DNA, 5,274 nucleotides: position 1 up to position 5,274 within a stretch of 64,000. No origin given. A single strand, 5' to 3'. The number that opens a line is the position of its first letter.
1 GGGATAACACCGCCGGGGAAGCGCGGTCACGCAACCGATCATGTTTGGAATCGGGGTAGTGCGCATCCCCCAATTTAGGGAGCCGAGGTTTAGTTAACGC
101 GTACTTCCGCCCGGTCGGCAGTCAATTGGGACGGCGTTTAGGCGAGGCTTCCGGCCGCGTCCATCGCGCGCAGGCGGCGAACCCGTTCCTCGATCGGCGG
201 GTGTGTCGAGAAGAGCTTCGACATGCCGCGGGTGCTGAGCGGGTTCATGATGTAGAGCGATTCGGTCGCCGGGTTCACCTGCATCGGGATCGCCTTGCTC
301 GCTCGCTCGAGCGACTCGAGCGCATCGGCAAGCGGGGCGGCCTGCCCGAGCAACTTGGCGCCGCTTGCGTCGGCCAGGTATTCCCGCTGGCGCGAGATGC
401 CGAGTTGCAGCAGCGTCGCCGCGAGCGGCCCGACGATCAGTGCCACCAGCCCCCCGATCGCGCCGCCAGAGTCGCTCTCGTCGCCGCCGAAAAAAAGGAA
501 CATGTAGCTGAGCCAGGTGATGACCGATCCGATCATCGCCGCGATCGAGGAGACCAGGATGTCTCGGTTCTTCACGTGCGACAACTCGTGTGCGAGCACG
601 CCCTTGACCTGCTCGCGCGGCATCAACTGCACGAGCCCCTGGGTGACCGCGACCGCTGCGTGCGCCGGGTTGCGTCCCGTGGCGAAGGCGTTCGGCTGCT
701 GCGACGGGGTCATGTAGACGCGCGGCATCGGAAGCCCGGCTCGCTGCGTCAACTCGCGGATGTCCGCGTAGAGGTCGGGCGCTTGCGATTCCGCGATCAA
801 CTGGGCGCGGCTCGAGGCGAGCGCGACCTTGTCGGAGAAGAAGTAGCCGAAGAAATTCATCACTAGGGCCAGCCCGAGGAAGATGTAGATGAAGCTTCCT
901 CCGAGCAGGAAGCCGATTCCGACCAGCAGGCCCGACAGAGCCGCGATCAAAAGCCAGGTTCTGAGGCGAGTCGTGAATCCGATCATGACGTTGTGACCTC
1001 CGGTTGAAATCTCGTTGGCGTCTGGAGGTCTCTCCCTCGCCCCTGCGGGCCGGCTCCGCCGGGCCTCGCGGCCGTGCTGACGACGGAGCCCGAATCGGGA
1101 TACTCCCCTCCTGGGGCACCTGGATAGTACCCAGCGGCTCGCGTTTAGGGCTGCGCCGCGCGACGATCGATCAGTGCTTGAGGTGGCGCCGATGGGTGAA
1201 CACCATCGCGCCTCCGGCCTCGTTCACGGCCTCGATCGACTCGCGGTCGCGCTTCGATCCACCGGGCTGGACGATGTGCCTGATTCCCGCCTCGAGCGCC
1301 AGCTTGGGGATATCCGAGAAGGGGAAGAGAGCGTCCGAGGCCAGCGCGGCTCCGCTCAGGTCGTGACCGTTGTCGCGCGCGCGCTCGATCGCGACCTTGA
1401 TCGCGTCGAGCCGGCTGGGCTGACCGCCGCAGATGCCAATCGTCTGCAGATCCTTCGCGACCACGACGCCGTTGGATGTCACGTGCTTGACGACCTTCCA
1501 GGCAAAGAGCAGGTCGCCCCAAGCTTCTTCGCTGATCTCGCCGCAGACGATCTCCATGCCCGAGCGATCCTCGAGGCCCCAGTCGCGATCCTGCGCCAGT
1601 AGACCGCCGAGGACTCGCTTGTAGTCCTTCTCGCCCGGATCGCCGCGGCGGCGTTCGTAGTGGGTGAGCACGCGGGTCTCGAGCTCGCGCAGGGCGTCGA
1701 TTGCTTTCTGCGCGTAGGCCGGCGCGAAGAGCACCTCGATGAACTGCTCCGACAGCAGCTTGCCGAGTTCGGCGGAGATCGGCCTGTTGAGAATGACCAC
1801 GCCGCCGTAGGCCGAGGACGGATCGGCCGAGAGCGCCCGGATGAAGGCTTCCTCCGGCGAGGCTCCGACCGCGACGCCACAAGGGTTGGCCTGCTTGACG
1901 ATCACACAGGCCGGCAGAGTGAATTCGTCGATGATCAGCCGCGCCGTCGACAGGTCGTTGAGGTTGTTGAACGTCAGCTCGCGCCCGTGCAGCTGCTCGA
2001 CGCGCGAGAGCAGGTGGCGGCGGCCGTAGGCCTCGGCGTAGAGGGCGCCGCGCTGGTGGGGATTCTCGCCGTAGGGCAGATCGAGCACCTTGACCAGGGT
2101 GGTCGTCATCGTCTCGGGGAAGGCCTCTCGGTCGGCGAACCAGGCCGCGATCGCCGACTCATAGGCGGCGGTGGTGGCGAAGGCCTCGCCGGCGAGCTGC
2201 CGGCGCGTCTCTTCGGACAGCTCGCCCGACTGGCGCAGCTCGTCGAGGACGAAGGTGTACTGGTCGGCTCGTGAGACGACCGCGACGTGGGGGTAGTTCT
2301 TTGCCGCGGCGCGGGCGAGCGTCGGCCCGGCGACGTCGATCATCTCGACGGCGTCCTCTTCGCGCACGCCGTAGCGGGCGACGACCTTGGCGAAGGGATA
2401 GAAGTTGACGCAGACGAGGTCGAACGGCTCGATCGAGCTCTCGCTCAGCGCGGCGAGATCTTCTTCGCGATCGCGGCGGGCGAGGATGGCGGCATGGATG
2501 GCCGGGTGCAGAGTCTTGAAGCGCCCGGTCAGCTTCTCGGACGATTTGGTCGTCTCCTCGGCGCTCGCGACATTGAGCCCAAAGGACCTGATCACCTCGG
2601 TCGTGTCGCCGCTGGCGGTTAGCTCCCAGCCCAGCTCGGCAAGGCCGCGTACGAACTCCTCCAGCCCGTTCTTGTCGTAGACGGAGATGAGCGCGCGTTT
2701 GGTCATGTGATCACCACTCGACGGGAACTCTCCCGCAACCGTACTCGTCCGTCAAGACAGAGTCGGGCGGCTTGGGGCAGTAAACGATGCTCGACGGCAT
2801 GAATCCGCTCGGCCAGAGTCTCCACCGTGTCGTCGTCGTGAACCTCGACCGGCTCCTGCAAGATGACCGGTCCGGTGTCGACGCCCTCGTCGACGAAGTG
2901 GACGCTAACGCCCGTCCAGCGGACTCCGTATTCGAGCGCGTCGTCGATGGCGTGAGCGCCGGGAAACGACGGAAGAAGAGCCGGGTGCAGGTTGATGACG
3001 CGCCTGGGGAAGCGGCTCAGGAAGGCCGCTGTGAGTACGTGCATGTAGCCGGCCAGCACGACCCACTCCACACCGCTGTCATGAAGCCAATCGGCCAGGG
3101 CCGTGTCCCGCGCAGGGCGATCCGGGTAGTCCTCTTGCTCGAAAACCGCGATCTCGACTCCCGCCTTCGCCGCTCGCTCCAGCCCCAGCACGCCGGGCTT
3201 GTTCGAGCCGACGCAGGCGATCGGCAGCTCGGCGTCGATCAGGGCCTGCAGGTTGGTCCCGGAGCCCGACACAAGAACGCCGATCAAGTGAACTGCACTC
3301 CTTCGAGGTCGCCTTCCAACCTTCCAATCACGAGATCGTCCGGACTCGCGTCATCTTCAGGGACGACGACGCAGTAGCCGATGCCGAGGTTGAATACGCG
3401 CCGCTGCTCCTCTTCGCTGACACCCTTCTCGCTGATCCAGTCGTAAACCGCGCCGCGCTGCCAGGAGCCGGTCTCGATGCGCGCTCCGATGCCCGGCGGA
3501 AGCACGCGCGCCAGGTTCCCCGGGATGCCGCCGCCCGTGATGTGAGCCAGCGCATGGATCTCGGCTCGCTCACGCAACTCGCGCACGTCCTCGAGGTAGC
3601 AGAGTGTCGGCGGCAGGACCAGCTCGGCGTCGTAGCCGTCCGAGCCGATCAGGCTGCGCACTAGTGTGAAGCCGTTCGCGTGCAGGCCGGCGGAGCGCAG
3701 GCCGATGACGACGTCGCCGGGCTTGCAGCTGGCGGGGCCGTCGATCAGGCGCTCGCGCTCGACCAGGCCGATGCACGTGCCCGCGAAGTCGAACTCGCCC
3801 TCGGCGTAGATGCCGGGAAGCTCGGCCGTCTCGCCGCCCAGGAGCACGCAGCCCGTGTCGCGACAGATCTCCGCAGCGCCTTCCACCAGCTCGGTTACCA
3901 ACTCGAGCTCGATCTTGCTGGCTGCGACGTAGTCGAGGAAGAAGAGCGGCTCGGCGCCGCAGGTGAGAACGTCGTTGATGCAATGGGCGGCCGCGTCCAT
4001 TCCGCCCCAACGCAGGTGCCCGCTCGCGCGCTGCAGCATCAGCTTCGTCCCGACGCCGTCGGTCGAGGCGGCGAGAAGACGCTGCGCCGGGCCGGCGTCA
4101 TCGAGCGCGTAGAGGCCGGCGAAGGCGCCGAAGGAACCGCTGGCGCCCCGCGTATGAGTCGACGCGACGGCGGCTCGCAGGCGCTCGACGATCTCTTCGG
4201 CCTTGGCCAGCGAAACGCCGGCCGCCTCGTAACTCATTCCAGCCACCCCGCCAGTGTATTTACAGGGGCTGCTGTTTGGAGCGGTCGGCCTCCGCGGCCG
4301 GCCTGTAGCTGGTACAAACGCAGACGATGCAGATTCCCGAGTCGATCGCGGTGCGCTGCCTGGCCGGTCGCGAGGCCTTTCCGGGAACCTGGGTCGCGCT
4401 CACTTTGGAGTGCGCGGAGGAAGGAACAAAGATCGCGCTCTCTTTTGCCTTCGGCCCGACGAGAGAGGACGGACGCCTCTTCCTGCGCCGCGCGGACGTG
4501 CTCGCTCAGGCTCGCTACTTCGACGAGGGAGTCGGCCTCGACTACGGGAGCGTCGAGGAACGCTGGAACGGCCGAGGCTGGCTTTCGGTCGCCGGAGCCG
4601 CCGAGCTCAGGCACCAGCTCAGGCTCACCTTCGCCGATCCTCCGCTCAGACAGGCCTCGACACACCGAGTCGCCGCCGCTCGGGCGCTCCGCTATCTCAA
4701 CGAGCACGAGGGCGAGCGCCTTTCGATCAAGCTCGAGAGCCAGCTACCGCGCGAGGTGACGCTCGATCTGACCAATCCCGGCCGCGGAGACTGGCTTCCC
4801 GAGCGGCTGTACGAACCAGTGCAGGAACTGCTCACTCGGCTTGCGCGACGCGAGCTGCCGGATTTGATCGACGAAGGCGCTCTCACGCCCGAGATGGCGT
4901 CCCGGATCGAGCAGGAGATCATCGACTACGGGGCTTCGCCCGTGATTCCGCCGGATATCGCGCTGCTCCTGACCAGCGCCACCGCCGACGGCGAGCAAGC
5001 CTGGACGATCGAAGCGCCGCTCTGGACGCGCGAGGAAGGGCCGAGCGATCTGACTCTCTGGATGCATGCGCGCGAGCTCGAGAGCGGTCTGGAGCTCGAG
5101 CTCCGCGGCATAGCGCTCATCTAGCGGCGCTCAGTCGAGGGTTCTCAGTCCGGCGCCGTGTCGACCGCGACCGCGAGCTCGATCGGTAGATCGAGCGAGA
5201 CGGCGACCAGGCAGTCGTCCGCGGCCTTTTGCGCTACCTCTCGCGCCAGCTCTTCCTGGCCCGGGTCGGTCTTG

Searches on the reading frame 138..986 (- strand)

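Call 67: search_protein_families(library=pfam, proteins=[window:138-986:-], max_evalue=0.00001)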
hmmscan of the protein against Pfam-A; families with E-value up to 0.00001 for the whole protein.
window:138-986:- (282 aa): 1 family
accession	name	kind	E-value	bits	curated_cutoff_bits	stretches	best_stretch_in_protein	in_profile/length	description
PF01435.24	Peptidase_M48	-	2.6e-34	119.1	20.3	1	67-275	2-185/186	Peptidase family M48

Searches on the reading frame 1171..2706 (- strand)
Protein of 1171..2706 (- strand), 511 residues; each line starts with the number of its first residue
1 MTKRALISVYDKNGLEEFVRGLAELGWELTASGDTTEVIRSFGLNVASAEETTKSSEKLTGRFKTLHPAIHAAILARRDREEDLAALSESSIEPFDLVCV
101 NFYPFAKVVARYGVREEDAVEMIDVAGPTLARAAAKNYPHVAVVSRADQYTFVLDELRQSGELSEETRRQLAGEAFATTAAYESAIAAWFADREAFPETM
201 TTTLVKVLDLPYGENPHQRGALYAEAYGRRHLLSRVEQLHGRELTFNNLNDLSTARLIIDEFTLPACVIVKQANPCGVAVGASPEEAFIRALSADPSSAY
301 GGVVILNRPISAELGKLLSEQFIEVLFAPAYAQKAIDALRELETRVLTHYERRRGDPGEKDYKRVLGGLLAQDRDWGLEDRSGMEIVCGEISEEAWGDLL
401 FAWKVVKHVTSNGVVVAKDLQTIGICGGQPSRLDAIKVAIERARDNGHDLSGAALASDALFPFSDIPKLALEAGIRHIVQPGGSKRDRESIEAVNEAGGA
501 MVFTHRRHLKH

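Call 67: search_protein_families(library=pfam, proteins=[window:1171-2706:-], max_evalue=0.00001)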
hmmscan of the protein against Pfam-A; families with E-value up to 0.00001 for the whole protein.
window:1171-2706:- (511 aa): 2 families
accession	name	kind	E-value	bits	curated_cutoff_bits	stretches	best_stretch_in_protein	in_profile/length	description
PF01808.24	AICARFT_IMPCHas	-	4.8e-97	325.6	25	1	134-442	1-311/311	AICARFT/IMPCHase bienzyme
PF02142.27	MGS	-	4.8e-13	49.5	24.1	1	15-129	2-94/94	MGS-like domain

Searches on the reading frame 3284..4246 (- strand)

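Call 67: search_protein_families(library=pfam, proteins=[window:3284-4246:-], max_evalue=0.00001)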
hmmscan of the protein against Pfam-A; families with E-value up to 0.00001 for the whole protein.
window:3284-4246:- (320 aa): 2 families
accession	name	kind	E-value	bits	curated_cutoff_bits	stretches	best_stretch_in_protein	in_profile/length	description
PF00586.29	AIRS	-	1.6e-22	80.4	24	1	54-162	11-112/112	AIR synthase related protein, N-terminal domain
PF02769.27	AIRS_C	-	4.7e-21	76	23.1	1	175-299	1-124/156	AIR synthase related protein, C-terminal domain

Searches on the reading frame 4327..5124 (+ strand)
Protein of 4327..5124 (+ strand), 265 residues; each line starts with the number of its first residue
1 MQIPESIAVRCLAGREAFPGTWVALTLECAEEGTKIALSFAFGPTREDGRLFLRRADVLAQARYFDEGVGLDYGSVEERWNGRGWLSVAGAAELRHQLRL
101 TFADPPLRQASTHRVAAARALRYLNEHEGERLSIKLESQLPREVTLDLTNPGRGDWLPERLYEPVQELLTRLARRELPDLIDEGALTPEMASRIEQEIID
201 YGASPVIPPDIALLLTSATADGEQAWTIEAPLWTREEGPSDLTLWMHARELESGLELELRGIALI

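Call 67: search_protein_families(library=pfam, proteins=[window:4327-5124:+], max_evalue=0.00001)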
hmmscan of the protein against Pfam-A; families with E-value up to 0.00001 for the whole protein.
window:4327-5124:+ (265 aa): 1 family
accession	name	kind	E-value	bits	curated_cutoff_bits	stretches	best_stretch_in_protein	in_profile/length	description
PF24705.1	DUF7668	-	1.2e-12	48.6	27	1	179-262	14-97/100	Domain of unknown function (DUF7668)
